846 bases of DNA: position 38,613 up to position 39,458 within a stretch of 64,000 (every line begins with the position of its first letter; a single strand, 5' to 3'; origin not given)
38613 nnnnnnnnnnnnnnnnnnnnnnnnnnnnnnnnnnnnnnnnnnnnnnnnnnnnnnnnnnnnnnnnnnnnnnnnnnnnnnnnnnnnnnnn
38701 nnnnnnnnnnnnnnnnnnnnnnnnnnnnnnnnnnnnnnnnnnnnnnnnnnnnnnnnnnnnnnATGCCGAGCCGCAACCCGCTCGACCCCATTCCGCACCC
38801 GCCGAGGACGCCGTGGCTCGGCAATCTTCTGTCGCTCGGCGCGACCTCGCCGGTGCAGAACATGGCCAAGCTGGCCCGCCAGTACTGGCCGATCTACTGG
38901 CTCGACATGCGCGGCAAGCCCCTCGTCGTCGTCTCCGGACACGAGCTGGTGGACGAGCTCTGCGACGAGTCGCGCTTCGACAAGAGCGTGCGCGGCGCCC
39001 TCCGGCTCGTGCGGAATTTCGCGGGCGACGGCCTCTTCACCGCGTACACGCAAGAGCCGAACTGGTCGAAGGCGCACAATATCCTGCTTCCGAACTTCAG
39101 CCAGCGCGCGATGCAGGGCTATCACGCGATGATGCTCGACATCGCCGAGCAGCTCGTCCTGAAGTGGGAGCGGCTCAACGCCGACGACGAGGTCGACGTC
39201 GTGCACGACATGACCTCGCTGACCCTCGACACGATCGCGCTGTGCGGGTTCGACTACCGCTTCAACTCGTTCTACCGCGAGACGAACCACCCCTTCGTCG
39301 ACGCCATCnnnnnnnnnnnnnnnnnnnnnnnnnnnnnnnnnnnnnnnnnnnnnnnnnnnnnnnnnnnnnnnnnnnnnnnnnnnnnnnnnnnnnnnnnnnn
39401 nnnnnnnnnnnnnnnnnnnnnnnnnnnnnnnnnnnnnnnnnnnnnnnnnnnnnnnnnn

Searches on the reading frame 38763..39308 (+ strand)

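Call 26: search_protein_families(library=pfam, proteins=[window:38763-39308:+], max_evalue=0.001)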
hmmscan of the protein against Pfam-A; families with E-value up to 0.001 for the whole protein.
window:38763-39308:+ (182 aa): 1 family
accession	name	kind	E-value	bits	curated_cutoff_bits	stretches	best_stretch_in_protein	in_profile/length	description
PF00067.27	p450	-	5.8e-21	75.2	22.8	1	11-181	1-176/462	Cytochrome P450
